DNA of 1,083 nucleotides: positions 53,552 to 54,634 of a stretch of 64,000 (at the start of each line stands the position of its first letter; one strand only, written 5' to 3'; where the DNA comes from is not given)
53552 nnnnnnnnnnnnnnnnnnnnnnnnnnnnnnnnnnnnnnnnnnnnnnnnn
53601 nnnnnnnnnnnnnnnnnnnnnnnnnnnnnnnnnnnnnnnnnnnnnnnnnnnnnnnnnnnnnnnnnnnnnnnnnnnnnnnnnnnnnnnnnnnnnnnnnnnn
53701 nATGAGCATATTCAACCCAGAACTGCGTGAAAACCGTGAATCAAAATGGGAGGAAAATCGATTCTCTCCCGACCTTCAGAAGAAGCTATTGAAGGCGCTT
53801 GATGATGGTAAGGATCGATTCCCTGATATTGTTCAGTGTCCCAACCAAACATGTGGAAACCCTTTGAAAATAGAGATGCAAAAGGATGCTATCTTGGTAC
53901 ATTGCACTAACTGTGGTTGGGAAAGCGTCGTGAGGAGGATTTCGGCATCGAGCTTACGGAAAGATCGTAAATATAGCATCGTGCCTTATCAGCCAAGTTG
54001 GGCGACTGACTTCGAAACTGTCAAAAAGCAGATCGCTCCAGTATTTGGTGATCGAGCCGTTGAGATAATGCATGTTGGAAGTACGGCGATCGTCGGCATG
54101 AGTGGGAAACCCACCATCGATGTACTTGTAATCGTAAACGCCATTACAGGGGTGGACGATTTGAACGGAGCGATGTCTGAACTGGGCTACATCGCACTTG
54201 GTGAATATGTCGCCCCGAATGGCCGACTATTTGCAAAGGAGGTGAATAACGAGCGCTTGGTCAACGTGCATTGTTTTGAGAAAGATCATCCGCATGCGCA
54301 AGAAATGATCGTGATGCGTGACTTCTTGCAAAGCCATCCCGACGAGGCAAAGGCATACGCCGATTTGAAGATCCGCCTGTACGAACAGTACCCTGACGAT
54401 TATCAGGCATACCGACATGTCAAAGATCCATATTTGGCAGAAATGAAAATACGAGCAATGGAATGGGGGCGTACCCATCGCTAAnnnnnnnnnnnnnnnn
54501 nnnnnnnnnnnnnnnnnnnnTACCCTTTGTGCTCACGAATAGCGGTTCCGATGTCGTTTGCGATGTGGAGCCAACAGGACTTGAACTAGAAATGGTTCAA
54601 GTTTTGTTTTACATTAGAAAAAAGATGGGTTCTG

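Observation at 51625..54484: Translationally coupled HTH / ANT-like nucleotidyltransferase / Nudix / Nudix / Zn-ribbon-GrpB operon on a repeat-bounded 4.7-kb islet inside the phage-derived element: candidate undescribed nucleotide-processing (defence or counter-defence) module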

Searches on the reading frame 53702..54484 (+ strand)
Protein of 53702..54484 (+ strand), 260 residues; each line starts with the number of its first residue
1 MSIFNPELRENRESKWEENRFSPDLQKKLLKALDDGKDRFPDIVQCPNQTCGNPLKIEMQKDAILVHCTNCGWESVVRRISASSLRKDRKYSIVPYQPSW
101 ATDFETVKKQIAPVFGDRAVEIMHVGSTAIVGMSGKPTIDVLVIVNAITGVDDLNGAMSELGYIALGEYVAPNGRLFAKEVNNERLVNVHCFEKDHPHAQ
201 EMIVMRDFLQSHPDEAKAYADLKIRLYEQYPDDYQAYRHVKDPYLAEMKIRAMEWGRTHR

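Call 3: search_protein_families(library=pfam, proteins=[window:53702-54484:+], max_evalue=0.01)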
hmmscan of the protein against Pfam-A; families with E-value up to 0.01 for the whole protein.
window:53702-54484:+ (260 aa): 2 families
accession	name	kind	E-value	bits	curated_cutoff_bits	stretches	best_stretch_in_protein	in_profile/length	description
PF04229.20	GrpB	-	3.9e-41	141.3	25.5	1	92-248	3-156/159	GrpB protein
PF01485.27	IBR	-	0.0021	18.6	24.3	1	40-74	15-50/65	IBR domain, a half RING-finger domain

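Call 6: search_protein_families(library=padloc, proteins=[window:53702-54484:+], max_evalue=0.01)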
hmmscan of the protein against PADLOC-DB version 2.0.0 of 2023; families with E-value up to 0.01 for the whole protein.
window:53702-54484:+ (260 aa): 0 families

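Call 7: search_protein_families(library=ncbifam, proteins=[window:53702-54484:+], max_evalue=0.01)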
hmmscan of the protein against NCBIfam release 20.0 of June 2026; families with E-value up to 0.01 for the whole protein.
window:53702-54484:+ (260 aa): 2 families
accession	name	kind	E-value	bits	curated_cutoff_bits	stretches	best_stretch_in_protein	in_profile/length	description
NF002879.0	PRK03333.1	equivalog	6.3e-22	78.2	215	1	87-257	208-389/395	dephospho-CoA kinase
NF011482.0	PRK14892.1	equivalog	0.00021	21.2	109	1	30-75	8-52/101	putative transcription elongation factor Elf1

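Call 15: find_homologous_proteins(query=window:53702-54484:+)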
Query window:53702-54484:+ (260 aa): 86 proteins with E <= 0.001 among 321 candidates.
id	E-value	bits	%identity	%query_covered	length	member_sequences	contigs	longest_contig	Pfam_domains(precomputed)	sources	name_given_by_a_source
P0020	9.8e-160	548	91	100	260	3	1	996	PF04229.21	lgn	-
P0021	3.4e-96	340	84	68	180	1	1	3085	PF04229.21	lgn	-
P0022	2.3e-87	311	76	67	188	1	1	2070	PF04229.21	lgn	-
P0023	2.5e-87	311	76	68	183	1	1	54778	PF04229.21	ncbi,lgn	-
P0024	3.9e-87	310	73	68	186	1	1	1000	PF04229.21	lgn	-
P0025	7.0e-87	309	76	67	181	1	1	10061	PF04229.21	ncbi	-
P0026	9.2e-85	302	73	68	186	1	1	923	PF04229.21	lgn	-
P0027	1.2e-84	302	72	68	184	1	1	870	PF04229.21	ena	-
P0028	1.4e-84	302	72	68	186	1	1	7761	PF04229.21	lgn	-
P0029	1.0e-82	296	72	67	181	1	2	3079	PF04229.21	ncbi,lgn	-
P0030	3.3e-82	294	76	65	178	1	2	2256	PF04229.21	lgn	-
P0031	7.5e-82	293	70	68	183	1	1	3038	PF04229.21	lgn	-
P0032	3.9e-79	284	71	67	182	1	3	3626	PF04229.21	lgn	-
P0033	7.5e-76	273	70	66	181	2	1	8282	PF04229.21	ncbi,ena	ncbi:MAG: GrpB family protein [Patescibacteria group bacterium]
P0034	1.9e-73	265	67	66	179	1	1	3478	PF04229.21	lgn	-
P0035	7.0e-73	263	64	68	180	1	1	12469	PF04229.21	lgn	-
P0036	7.0e-71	257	65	65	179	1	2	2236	PF04229.21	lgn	-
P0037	2.1e-69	252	63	67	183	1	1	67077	PF04229.21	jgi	jgi:GrpB-like predicted nucleotidyltransferase (UPF0157 family)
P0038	3.3e-68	248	61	68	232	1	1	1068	PF04229.21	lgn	-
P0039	1.6e-66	242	64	63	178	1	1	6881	PF04229.21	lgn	-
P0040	2.1e-65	239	63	65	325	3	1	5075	PF04229.21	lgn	-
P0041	3.6e-65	238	64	63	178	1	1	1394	PF04229.21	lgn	-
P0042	1.1e-64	236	62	63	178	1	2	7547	PF04229.21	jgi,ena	-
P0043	1.2e-64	236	61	67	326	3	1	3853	PF04229.21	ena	-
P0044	2.5e-64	235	61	66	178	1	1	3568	PF04229.21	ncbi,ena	-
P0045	3.9e-64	235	61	63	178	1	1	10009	PF04229.21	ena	-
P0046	1.7e-56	210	57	66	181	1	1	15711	PF04229.21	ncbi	ncbi:MAG: GrpB family protein [Patescibacteria group bacterium]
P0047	4.8e-56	208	56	64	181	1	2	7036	PF04229.21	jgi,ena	-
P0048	2.7e-55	206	56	64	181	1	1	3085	PF04229.21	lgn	-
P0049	7.6e-55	204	55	65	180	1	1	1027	PF04229.21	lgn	-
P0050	7.7e-55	204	65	54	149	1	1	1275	PF04229.21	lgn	-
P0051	1.1e-54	204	53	64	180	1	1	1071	PF04229.21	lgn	-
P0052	4.9e-54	202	53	64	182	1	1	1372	PF04229.21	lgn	-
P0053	8.8e-54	201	55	63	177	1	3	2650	PF04229.21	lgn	-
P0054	1.5e-51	193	53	63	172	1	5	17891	PF04229.21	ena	-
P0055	2.7e-50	189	50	67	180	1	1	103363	PF04229.21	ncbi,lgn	ncbi:MAG: GrpB family protein [Patescibacteria group bacterium]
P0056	2.1e-48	183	49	67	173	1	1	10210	PF04229.21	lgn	-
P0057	1.3e-47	180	50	60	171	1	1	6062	PF04229.21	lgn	-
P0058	2.3e-47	180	49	63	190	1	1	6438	PF04229.21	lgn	-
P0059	8.3e-47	178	49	63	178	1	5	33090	PF04229.21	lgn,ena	-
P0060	2.0e-46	177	50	63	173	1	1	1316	PF04229.21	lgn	-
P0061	2.1e-46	177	48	63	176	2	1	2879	PF04229.21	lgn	-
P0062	4.7e-45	172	47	64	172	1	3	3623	PF04229.21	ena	-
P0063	1.5e-44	170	47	69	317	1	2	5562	PF00719.25,PF04229.21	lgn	-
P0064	3.4e-44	169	44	63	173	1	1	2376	PF04229.21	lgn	-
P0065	4.5e-44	169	47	63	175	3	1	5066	PF04229.21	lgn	-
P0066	8.4e-44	168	44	68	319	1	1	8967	PF00719.25,PF04229.21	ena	-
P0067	8.9e-44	168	44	70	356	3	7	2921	PF04229.21,PF00300.28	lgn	-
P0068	9.7e-44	168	49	64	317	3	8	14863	PF00719.25,PF04229.21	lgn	-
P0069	1.7e-43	167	49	62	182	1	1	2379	PF04229.21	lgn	-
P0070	1.8e-43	167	47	64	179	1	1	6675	PF04229.21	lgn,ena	-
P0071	1.9e-43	167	48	62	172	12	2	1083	PF04229.21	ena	-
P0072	3.4e-43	166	48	62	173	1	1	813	PF04229.21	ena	-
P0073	4.1e-43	166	44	69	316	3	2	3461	PF00719.25,PF04229.21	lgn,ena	-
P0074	6.1e-43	165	44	65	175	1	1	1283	PF04229.21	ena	-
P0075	7.7e-43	165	48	64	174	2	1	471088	PF04229.21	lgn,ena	-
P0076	7.5e-42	162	46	63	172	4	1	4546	PF04229.21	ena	-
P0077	7.1e-41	158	46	65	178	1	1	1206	PF04229.21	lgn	-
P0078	1.3e-39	154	45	64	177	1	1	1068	PF04229.21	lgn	-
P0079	5.3e-39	152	45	62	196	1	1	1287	PF04229.21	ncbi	-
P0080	2.9e-38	150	50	58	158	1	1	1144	PF04229.21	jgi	jgi:GrpB-like predicted nucleotidyltransferase (UPF0157 family)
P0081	6.1e-36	142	43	62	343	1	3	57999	PF13238.13,PF04229.21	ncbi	-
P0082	1.3e-33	135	44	63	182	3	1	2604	PF04229.21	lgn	-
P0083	3.9e-32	130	43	63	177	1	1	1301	PF04229.21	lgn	-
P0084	1.1e-31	128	40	64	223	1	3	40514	PF04229.21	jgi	jgi:GrpB-like predicted nucleotidyltransferase (UPF0157 family)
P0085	2.1e-31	127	38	64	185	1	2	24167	PF04229.21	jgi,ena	-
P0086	2.5e-30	124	40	63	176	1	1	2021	PF04229.21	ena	-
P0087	2.0e-28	118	37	65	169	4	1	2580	PF04229.21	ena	-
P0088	3.4e-27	114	37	64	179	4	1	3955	PF04229.21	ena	-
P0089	1.4e-26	112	39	59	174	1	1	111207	PF04229.21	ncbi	-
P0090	4.4e-26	110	37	63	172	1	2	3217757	PF04229.21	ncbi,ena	-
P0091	1.0e-25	109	35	63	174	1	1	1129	PF04229.21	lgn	-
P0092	2.0e-25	108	34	64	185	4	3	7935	PF04229.21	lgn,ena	-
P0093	2.5e-24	104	38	62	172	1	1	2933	PF04229.21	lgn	-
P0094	3.6e-24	104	58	30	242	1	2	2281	-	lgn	-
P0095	4.7e-22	97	34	64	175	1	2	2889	PF04229.21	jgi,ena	jgi:GrpB-like predicted nucleotidyltransferase (UPF0157 family)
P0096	2.1e-19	88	44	46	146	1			PF04229.21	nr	nr:GrpB family protein [Streptococcus pacificus]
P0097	3.1e-19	87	36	59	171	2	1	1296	PF04229.21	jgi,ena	-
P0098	4.1e-18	84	35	60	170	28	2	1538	PF04229.21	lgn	-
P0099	6.0e-18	83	36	60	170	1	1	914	PF04229.21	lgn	-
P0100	1.3e-14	72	33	53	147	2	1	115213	PF04229.21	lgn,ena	-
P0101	4.3e-14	71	32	68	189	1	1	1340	PF04229.21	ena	-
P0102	1.1e-13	69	29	67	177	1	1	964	PF04229.21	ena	-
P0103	1.1e-10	59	30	60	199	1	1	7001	PF04229.21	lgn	-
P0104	1.8e-8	52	30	60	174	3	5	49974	PF04229.21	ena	-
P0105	9.6e-8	50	28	58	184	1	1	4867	PF04229.21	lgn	-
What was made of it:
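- GrpB is fused in other genomes to pyrophosphatase, histidine phosphatase and P-loop kinases (call 15).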

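Call 17: find_encoding_contigs(protein=P0023, flank=7000, max_places=2)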
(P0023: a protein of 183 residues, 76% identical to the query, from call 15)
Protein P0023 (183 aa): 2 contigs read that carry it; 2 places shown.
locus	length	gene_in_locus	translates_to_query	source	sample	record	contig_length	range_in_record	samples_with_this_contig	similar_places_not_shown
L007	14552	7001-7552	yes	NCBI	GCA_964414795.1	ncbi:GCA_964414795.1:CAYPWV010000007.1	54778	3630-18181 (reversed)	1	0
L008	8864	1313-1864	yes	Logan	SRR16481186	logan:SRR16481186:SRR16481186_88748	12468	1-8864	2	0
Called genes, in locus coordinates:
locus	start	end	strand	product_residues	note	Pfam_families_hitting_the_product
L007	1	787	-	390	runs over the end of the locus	PF02481:DNA_processg_A, PF18306:LDcluster4 (weak)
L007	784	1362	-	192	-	PF01195:Pept_tRNA_hydro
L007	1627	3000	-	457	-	PF01926:MMR_HSR1, PF02421:FeoB_N, PF04548:AIG1 (weak), PF00009:GTP_EFTU, PF00350:Dynamin_N (weak), PF01926:MMR_HSR1, PF02421:FeoB_N, PF14714:KH_dom-like, +4 more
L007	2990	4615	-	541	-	PF03816:LytR_cpsA_psr, PF13399:LytR_C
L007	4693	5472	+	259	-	PF04402:SIMPL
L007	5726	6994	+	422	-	PF03952:Enolase_N, PF00113:Enolase_C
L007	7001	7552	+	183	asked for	PF04229:GrpB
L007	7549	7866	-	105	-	-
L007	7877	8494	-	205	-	PF01726:LexA_DNA_bind, PF13412:HTH_24 (weak), PF00717:Peptidase_S24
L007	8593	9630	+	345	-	PF00438:S-AdoMet_synt_N, PF02772:S-AdoMet_synt_M, PF02773:S-AdoMet_synt_C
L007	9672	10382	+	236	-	-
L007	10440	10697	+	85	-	-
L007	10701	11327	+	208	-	PF00160:Pro_isomerase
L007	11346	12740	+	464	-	PF13482:RNase_H_2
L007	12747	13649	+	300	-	PF13529:Peptidase_C39_2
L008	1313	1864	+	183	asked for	PF04229:GrpB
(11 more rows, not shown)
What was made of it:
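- One GrpB homologue at 76% sits between enolase and LexA (call 17).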

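Call 18: find_encoding_contigs(protein=P0037, flank=7000, max_places=2)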
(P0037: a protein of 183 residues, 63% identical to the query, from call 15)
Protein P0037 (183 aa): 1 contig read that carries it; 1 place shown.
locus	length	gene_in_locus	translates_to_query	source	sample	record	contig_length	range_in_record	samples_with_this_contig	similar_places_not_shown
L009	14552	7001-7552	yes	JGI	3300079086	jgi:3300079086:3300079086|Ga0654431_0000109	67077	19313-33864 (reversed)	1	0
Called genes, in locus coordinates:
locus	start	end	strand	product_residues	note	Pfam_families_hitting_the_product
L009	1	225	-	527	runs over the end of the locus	PF18915:DUF5667 (weak), PF00173:Cyt-b5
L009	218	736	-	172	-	PF04542:Sigma70_r2, PF08281:Sigma70_r4_2, PF04545:Sigma70_r4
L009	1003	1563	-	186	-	-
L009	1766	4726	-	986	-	-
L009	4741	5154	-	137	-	PF08570:DUF1761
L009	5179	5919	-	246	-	PF00657:Lipase_GDSL, PF13472:Lipase_GDSL_2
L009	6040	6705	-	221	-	-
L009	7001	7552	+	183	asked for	PF04229:GrpB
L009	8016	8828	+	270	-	PF02810:SEC-C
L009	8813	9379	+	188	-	PF12961:DUF3850 (weak), PF04266:ASCH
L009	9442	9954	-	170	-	PF03167:UDG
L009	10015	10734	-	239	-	PF24827:AstE_AspA_cat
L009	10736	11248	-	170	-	PF13238:AAA_18 (weak)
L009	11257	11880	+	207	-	PF01928:CYTH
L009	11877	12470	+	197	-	-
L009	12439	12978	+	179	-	PF00293:NUDIX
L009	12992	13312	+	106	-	PF12643:MazG-like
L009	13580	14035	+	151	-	PF00293:NUDIX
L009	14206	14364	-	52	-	-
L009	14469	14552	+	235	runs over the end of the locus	PF02678:Pirin, PF07883:Cupin_2 (faint), PF17954:Pirin_C_2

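Call 19: find_encoding_contigs(protein=P0025, flank=7000, max_places=2)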
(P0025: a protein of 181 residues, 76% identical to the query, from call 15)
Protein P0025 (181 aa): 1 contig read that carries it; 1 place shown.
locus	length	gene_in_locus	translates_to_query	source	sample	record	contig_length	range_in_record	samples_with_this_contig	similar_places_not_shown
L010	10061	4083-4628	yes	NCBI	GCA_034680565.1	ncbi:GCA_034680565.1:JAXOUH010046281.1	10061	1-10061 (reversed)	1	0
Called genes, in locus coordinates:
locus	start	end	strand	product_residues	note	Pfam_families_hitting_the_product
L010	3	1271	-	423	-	?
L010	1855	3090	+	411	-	-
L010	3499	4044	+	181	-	PF00856:SET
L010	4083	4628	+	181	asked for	PF04229:GrpB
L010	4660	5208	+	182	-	PF00300:His_Phos_1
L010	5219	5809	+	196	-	PF00293:NUDIX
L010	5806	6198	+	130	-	PF00702:Hydrolase (weak)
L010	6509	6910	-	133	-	-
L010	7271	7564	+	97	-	-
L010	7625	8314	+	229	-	PF04264:YceI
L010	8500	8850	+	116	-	PF09966:DUF2200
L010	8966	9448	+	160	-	PF11188:DUF2975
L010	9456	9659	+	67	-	PF13443:HTH_26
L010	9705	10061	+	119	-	?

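Call 31: search_solved_structures(query=window:53702-54484:+, max_evalue=0.001, show_alignments=2)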
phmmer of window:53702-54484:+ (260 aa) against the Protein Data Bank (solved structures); distinct sequences matched with E-value up to 0.001: 2.
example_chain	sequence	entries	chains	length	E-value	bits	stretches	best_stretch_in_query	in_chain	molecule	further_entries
2nrk_A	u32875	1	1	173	3e-21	79.3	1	92-253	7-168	Hypothetical protein GrpB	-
6n39_A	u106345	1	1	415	1.4e-10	44.3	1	91-171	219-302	Dephospho-CoA kinase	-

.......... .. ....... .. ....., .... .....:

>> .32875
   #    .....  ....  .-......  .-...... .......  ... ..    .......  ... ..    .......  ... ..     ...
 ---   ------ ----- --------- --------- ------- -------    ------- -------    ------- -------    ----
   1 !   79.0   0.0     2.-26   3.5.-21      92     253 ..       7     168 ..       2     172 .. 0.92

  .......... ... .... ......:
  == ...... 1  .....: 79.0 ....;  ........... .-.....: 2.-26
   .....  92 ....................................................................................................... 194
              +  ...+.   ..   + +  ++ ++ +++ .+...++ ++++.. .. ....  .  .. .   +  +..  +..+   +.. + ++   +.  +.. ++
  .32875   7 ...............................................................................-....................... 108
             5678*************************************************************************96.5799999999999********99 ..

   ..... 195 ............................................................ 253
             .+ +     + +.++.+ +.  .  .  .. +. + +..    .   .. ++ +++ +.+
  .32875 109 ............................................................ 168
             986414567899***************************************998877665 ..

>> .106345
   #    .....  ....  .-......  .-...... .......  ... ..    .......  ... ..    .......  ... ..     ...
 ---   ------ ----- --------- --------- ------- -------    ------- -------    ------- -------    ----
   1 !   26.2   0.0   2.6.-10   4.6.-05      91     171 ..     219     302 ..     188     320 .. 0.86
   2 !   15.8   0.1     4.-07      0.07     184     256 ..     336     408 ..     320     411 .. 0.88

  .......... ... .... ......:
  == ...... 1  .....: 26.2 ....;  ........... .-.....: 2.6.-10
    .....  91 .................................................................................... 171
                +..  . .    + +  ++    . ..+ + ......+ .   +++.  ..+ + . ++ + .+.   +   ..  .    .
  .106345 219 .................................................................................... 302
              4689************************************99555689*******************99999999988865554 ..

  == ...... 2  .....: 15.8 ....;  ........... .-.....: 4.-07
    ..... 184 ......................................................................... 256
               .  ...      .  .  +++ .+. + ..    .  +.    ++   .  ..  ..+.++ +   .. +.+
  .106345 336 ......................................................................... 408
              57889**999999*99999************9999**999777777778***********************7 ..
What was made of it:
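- On GrpB / UPF0157: 2nrk E 3e-21 by sequence (call 31).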

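Call 41: search_protein_families(library=phrogs, proteins=[window:53702-54484:+], max_evalue=0.001)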
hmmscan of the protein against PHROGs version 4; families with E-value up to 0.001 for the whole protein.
window:53702-54484:+ (260 aa): 1 family
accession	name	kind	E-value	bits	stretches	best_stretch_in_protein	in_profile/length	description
phrog_24971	-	unknown function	2e-40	139.3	1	92-256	6-170/174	-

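Call 53: find_related_loci(query=window:53702-54484:+, collection=viral_contigs, flank=8000)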
Query window:53702-54484:+ (260 aa) in viral_contigs; peptide patterns used: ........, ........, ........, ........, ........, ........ (x = any residue, [..] = any of these).
4 stretches matched a pattern, but none encodes a relative of the query by tblastn (E <= 1e-3).

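Call 60: search_dna_similar(query=window:53702-54484:+, collection=phages, mode=protein, max_rows=15)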
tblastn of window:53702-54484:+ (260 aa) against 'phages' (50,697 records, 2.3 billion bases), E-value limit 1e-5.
Records with a match: 2; places in all: 2; records where one place covers at least 80% of the query: 0.
Best place of each record, by identity: <60% 2.
By first word of the organism name: Erysipelothrix 1; Enterococcus 1.
By host as written in the record: Erysipelothrix rhusiopathiae ZJ 1; Enterococcus faecalis 1.
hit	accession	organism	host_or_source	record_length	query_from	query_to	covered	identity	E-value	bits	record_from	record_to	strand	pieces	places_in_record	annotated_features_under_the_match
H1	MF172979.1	Erysipelothrix phage phi1605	Erysipelothrix rhusiopathiae ZJ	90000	93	255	63%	35.4%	2e-26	113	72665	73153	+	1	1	hypothetical protein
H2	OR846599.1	Enterococcus phage Efs 1-1-1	Enterococcus faecalis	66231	93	254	62%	29.1%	1e-18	91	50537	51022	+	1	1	record has no annotation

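Call 67: search_protein_families(library=pfam, proteins=[P0094, P0043, P0040], max_evalue=0.01)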
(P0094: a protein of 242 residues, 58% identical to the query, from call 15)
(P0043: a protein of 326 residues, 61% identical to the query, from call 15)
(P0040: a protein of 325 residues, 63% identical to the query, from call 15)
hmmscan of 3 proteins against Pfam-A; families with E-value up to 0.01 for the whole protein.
P0094 (242 aa): 2 families
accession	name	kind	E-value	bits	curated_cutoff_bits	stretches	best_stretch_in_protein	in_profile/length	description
PF24694.1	LNS2_PITM1-3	-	4.1e-05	24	27.7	1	127-175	25-73/124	PITM 1-3, LNS2 domain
PF01485.27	IBR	-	0.0092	16.5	24.3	0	38-74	13-50/65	IBR domain, a half RING-finger domain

P0043 (326 aa): 2 families
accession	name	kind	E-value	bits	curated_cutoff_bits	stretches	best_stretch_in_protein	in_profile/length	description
PF04229.20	GrpB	-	8.3e-39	133.8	25.5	1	12-169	3-157/159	GrpB protein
PF08245.18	Mur_ligase_M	-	0.002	18.5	24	1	126-187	90-150/200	Mur ligase middle domain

P0040 (325 aa): 1 family
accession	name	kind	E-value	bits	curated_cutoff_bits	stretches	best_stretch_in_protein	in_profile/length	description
PF04229.20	GrpB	-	5.6e-42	144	25.5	1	12-170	3-158/159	GrpB protein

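Call 71: find_encoding_contigs(protein=P0020, flank=3000, max_places=3)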
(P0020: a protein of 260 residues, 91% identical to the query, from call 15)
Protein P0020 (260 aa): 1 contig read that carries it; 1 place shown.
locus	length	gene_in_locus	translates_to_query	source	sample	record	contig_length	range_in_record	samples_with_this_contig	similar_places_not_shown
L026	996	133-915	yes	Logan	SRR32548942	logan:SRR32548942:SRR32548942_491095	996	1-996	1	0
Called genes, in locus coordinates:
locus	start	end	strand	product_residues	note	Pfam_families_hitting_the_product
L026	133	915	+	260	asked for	PF04229:GrpB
